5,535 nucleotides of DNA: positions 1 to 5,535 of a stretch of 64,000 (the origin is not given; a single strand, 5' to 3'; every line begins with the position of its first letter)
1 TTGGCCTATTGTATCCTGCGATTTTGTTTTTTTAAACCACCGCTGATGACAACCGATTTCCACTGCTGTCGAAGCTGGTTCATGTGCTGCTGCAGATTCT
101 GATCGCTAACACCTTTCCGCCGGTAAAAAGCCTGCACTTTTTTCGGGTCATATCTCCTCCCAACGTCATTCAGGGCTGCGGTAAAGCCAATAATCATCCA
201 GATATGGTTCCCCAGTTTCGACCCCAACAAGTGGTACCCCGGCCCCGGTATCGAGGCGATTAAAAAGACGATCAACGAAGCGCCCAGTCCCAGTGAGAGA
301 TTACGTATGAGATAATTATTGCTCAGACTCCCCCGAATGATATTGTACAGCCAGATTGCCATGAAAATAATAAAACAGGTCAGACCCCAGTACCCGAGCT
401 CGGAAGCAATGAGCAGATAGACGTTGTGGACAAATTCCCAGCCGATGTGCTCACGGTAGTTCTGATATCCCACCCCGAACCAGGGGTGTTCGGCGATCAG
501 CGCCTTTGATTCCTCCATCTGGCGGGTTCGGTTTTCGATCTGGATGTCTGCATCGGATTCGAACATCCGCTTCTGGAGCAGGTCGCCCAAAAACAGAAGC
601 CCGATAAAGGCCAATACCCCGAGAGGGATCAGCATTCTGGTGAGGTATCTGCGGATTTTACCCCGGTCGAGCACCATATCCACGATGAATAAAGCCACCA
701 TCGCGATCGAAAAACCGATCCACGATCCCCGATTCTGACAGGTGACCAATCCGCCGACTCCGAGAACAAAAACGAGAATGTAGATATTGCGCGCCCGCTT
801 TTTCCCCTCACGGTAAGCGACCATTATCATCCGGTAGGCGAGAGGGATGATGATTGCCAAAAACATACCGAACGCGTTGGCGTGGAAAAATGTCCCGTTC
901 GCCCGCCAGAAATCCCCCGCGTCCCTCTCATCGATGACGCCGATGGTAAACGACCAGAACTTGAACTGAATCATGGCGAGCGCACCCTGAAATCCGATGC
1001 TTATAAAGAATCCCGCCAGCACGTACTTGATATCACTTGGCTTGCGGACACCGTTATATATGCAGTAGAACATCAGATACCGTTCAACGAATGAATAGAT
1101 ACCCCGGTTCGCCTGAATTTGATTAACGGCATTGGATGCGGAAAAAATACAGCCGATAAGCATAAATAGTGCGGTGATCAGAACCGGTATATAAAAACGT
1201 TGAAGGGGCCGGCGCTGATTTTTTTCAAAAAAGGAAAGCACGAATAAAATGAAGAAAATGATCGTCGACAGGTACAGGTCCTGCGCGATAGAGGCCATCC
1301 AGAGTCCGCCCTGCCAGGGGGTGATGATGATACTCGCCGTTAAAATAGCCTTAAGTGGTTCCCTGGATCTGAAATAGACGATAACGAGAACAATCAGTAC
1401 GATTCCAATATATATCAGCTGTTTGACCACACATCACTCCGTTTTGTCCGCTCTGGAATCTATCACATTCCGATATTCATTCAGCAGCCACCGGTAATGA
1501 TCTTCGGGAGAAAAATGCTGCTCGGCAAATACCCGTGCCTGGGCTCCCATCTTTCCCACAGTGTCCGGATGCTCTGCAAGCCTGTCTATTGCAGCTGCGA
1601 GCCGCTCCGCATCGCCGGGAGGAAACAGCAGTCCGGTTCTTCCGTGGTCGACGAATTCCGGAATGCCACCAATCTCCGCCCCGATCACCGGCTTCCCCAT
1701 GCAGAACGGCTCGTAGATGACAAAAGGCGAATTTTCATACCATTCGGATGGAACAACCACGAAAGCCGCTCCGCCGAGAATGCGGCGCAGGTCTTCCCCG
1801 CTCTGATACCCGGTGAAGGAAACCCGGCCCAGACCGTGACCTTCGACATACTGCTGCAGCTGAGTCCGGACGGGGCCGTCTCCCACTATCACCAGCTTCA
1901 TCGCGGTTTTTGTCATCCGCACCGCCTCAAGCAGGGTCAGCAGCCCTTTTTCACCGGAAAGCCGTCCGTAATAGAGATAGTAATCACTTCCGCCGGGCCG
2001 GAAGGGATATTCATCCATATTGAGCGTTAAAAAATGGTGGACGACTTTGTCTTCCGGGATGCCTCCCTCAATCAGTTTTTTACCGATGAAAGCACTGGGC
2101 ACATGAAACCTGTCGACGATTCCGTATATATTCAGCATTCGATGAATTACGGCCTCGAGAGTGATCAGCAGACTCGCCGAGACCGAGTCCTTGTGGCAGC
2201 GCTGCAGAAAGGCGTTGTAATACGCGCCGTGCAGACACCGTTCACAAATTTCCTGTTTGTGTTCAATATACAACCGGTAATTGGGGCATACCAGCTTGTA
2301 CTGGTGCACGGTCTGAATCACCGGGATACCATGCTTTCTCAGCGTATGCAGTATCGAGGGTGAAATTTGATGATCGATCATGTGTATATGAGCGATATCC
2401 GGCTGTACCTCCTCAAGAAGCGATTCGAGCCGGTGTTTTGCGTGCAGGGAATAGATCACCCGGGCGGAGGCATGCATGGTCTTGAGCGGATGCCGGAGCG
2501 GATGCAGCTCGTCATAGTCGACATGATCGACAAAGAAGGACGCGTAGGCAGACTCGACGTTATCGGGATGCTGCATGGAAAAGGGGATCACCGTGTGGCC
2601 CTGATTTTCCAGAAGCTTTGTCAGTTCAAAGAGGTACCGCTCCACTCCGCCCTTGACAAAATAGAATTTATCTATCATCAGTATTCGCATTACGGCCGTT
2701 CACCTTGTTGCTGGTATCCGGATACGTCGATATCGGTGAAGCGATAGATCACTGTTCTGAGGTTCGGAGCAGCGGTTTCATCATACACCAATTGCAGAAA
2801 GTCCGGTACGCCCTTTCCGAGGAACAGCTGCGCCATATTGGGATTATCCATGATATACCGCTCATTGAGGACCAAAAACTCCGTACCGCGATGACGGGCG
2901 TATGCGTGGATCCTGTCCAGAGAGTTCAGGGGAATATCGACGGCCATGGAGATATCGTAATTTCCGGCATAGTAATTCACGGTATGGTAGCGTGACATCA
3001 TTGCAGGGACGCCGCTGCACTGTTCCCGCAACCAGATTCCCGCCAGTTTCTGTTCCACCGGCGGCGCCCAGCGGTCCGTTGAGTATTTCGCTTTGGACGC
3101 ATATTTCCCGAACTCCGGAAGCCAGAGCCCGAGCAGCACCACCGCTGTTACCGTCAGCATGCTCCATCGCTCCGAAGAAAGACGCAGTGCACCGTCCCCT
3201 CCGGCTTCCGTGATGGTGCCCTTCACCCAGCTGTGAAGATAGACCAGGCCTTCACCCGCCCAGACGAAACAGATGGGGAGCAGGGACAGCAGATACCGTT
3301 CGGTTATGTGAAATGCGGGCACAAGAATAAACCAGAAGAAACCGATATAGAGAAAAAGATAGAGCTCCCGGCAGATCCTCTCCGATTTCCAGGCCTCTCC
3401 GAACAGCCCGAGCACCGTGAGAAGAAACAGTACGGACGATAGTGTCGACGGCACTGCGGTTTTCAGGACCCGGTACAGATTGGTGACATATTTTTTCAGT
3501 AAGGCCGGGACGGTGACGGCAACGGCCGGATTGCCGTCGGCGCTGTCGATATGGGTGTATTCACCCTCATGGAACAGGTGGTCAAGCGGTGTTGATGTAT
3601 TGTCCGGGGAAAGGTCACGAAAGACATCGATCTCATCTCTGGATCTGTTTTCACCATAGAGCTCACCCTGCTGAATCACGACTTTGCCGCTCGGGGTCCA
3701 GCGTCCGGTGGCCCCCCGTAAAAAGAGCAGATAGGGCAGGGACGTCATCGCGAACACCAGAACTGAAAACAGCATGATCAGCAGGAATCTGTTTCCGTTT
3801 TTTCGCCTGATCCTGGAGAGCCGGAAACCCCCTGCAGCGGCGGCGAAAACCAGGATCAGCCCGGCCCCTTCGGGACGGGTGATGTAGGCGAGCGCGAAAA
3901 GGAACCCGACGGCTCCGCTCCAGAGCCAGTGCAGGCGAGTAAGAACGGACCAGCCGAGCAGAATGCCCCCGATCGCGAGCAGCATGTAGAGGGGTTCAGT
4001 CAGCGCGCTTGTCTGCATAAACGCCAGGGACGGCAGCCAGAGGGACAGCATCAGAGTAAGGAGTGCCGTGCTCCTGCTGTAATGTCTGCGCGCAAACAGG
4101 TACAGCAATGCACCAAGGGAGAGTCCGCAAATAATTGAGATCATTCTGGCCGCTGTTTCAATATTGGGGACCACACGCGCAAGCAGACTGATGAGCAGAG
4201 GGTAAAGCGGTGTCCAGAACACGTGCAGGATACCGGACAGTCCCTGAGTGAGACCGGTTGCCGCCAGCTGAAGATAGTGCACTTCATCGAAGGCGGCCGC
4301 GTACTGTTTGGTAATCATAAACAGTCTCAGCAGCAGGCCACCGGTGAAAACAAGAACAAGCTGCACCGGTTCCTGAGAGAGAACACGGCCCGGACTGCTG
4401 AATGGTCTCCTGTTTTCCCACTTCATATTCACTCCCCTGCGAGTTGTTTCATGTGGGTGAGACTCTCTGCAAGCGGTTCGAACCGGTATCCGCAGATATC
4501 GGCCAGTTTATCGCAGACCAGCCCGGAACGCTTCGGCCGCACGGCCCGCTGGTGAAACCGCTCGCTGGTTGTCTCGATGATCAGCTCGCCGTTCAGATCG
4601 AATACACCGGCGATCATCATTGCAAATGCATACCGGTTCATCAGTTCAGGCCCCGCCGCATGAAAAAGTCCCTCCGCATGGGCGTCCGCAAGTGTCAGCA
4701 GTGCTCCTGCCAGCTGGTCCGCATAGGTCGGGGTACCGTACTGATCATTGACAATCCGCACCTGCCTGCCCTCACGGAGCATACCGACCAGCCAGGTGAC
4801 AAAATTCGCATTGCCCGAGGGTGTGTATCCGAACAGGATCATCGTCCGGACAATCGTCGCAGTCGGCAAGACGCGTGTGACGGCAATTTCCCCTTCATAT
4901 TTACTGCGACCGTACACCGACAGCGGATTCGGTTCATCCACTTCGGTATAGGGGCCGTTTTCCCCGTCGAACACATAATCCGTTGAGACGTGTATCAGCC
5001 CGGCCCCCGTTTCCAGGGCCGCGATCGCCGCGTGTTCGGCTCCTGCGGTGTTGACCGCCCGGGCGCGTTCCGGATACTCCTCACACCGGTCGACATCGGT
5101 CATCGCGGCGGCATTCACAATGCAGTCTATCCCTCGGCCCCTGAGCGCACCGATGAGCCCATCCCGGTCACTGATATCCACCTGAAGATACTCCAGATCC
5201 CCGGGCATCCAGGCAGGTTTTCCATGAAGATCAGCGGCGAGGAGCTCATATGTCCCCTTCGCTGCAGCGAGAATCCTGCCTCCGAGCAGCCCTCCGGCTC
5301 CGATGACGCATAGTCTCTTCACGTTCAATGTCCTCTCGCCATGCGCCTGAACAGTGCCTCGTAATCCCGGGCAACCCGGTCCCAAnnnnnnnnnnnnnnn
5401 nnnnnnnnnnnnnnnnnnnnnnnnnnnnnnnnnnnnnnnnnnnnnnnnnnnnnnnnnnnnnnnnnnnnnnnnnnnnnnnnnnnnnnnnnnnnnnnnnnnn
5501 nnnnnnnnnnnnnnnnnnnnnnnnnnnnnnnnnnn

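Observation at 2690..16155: Three tandem polyprenyl-phosphate sugar synthase paralogs, matched by three to four GT-C (ArnT/PMT-like) membrane transferases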

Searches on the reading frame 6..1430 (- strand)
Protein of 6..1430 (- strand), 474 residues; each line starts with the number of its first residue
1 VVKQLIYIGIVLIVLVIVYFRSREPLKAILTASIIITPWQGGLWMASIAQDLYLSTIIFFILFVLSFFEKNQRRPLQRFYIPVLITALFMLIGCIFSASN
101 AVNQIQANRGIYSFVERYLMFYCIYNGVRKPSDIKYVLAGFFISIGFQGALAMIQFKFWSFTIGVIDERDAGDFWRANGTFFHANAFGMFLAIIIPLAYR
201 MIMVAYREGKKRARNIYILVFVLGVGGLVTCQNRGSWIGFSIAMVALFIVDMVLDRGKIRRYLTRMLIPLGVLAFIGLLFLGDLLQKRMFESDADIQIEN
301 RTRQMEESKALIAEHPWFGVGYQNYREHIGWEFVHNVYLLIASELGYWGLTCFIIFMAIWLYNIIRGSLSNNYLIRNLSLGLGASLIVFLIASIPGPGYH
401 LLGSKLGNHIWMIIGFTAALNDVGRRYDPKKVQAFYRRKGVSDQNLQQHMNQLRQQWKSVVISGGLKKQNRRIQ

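Call 4: search_protein_families(library=pfam, proteins=[window:6-1430:-], max_evalue=0.01)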
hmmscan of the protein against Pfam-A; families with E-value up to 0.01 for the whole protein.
window:6-1430:- (474 aa): 1 family
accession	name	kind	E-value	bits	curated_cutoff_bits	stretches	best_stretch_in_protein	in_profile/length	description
PF04932.20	Wzy_C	-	5.3e-17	62.4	31.7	1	219-354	1-149/149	O-Antigen ligase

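Call 5: search_protein_families(library=ncbifam, proteins=[window:6-1430:-], max_evalue=0.01)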
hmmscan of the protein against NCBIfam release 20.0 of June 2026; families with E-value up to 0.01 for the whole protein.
window:6-1430:- (474 aa): 1 family
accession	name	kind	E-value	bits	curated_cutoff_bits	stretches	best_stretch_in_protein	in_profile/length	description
TIGR03902.1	rhom_GG_sort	equivalog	0.00028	20.9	84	1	171-273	13-114/154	rhombosortase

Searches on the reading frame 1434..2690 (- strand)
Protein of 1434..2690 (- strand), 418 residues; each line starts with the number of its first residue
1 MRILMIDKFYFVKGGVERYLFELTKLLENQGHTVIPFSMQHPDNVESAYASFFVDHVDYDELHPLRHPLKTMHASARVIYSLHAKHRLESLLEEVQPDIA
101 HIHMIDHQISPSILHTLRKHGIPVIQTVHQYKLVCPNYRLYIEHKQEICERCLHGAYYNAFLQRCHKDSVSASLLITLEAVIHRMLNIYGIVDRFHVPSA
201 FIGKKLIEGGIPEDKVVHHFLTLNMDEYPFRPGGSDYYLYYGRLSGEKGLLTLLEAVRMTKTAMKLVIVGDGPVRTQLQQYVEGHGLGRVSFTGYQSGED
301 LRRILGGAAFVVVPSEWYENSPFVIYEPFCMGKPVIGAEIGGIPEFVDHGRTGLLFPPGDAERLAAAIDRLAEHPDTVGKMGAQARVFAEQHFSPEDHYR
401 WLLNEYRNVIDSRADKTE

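Call 4: search_protein_families(library=pfam, proteins=[window:1434-2690:-], max_evalue=0.01)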
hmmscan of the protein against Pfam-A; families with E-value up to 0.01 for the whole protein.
window:1434-2690:- (418 aa): 7 families
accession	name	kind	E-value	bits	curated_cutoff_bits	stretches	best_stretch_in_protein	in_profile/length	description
PF00534.26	Glycos_transf_1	-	1.3e-32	113.2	26.4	1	232-386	12-170/172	Glycosyl transferases group 1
PF13692.12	Glyco_trans_1_4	-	2.2e-31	109.4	27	1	238-373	4-141/142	Glycosyl transferases group 1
PF13439.12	Glyco_transf_4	-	2.1e-15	57.6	28.5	1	14-217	2-160/170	Glycosyltransferase Family 4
PF13579.12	Glyco_trans_4_4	-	5e-10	40.4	29.7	1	14-217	1-153/158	Glycosyl transferase 4-like domain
PF13524.12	Glyco_trans_1_2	-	3e-06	27.7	25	1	253-397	5-137/144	Glycosyl transferase-like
PF13477.12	Glyco_trans_4_2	-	0.0024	18.5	23.4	1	17-129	10-107/139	Glycosyl transferase 4-like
PF01425.27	Amidase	-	0.0074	15.8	27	1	16-104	254-337/445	Amidase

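Call 84: search_protein_families(library=ncbifam, proteins=[window:1434-2690:-], max_evalue=0.001)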
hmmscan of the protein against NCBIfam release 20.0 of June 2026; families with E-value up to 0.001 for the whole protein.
window:1434-2690:- (418 aa): 30 families (the best 25 are shown)
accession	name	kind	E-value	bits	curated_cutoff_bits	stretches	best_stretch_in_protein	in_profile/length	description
TIGR03088.1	stp2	hypoth_equivalog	3.3e-25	88.9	409.05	1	249-397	215-361/374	TIGR03088 family PEP-CTERM/XrtA system glycosyltransferase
NF041876.1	EPS_EpsE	equivalog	9.9e-23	81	400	1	230-395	209-382/389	exopolysaccharide biosynthesis GT4 family glycosyltransferase EpsE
TIGR03999.1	thiol_BshA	equivalog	3.9e-22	78.7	273.7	1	255-410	222-374/375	N-acetyl-alpha-D-glucosaminyl L-malate synthase BshA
TIGR04063.1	stp3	hypoth_equivalog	1.5e-18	66.9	442.05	1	246-394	227-380/397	TIGR04063 family PEP-CTERM/XrtA system glycosyltransferase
NF047684.1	TeichurnBiosyTuaC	equivalog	2.6e-17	62.8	550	1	238-410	222-390/391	teichuronic acid biosynthesis protein TuaC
TIGR02149.1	glgA_Coryne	subfamily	5.8e-17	61.9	302.4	1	236-409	205-390/391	glycogen synthase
NF053787.1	GlcN_PG_synth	equivalog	1.4e-15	57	480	1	237-410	199-360/361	N-acetylglucosaminyl phosphatidylglycerol synthase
NF007640.0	PRK10307.1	subfamily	1e-14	54.3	276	1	238-410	232-408/411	WcaI family glycosyltransferase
TIGR03449.1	mycothiol_MshA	equivalog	1.9e-13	50.1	462.5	1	263-410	253-404/406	D-inositol-3-phosphate glycosyltransferase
NF038298.1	EPS_HpsO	equivalog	1e-12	47.5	575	1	240-393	206-371/388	hormogonium polysaccharide biosynthesis glycosyltransferase HpsO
TIGR04005.1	wcaL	equivalog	3.5e-12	45.9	537.6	1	204-395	187-392/406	colanic acid biosynthesis glycosyltransferase WcaL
NF012028.0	PRK15484.1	subfamily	5.5e-12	45.5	618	1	238-394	196-363/380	lipopolysaccharide N-acetylglucosaminyltransferase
NF041010.1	glycosy_Agl16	equivalog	6.4e-11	41.7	575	1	224-387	168-330/352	glycosylation protein Agl16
NF007396.0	PRK09922.1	equivalog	5.3e-10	38.7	385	1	191-374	135-326/361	lipopolysaccharide 1,6-galactosyltransferase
NF046085.1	XrtY_assoc_Gly1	equivalog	1.2e-09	37.6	400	1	143-410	140-385/387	XrtY-associated glycosyltransferase XYAG1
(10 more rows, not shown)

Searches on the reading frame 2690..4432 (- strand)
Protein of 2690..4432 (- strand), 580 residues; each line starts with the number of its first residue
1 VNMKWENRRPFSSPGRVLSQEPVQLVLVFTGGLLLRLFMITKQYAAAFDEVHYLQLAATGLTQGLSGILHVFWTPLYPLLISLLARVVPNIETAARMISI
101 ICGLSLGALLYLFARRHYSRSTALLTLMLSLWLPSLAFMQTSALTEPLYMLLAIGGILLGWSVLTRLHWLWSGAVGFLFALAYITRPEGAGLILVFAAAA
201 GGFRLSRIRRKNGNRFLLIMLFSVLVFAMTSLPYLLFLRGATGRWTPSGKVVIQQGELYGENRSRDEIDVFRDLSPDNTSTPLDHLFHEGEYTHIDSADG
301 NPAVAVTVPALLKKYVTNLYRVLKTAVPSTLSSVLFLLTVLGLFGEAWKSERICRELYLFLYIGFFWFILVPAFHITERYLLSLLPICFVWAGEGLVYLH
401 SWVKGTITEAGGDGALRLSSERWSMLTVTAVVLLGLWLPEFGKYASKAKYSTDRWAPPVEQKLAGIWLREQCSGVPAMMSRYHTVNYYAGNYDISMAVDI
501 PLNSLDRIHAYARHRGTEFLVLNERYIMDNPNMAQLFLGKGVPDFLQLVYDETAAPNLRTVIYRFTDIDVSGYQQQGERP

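Call 4: search_protein_families(library=pfam, proteins=[window:2690-4432:-], max_evalue=0.01)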
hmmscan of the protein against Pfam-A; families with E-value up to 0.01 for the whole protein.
window:2690-4432:- (580 aa): 1 family
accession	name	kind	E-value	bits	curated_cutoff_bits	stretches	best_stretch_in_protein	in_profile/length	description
PF13231.12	PMT_2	-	5e-09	37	26.1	1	75-230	4-156/160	Dolichyl-phosphate-mannose-protein mannosyltransferase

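Call 5: search_protein_families(library=ncbifam, proteins=[window:2690-4432:-], max_evalue=0.01)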
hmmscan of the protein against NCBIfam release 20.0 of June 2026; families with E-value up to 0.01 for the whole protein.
window:2690-4432:- (580 aa): 0 families

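Call 14: search_solved_structures(query=window:2690-4432:-, max_evalue=1)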
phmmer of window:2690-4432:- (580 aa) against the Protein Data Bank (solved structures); distinct sequences matched with E-value up to 1: 0.

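Call 65: search_solved_structures(query=A7, max_evalue=1)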
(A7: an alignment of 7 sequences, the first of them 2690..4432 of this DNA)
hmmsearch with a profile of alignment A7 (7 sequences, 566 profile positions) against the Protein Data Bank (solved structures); distinct sequences matched with E-value up to 1: 0.

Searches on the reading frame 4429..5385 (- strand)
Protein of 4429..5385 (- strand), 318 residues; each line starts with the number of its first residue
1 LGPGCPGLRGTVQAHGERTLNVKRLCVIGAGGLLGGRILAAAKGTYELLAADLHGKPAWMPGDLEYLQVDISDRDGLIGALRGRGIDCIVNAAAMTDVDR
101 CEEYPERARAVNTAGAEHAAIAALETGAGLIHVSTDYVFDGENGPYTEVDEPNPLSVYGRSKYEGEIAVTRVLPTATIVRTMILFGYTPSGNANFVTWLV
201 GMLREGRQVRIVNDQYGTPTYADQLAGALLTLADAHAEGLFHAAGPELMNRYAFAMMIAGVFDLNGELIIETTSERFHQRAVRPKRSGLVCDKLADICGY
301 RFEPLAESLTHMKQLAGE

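Call 3: search_protein_families(library=pfam, proteins=[window:4429-5385:-], max_evalue=0.01)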
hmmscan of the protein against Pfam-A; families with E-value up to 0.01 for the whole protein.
window:4429-5385:- (318 aa): 5 families
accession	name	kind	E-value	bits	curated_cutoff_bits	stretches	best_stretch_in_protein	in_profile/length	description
PF04321.23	RmlD_sub_bind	-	2.7e-67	227.3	27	1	24-312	2-281/287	RmlD substrate binding domain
PF01370.27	Epimerase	-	1.5e-19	70.9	20.9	1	26-236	2-228/240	NAD dependent epimerase/dehydratase family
PF16363.11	GDP_Man_Dehyd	-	1.4e-09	38.3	27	1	61-185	51-181/332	GDP-mannose 4,6 dehydratase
PF07993.18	NAD_binding_4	-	2.9e-07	30.3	20.1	1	53-219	59-242/258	Male sterility protein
PF02719.21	Polysacc_synt_2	-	6.4e-07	29.3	20.2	1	69-138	61-131/293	Polysaccharide biosynthesis protein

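Call 35: search_protein_families(library=ncbifam, proteins=[window:4429-5385:-], max_evalue=0.00001)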
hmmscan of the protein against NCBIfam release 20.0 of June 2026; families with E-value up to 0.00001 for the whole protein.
window:4429-5385:- (318 aa): 4 families
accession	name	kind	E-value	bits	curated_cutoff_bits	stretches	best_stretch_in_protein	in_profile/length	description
TIGR01214.1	rmlD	equivalog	5.9e-70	235.6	224.05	1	24-312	1-281/285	dTDP-4-dehydrorhamnose reductase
NF007440.0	PRK09987.1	equivalog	1.2e-31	110.1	308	1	69-228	38-195/299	dTDP-4-dehydrorhamnose reductase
TIGR01181.1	dTDP_gluc_dehyt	equivalog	1.9e-08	33.8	365.1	1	64-171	52-164/321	dTDP-glucose 4,6-dehydratase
TIGR03589.1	PseB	equivalog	1.6e-06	27.4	407.75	1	64-137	55-127/324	UDP-N-acetylglucosamine 4,6-dehydratase (inverting)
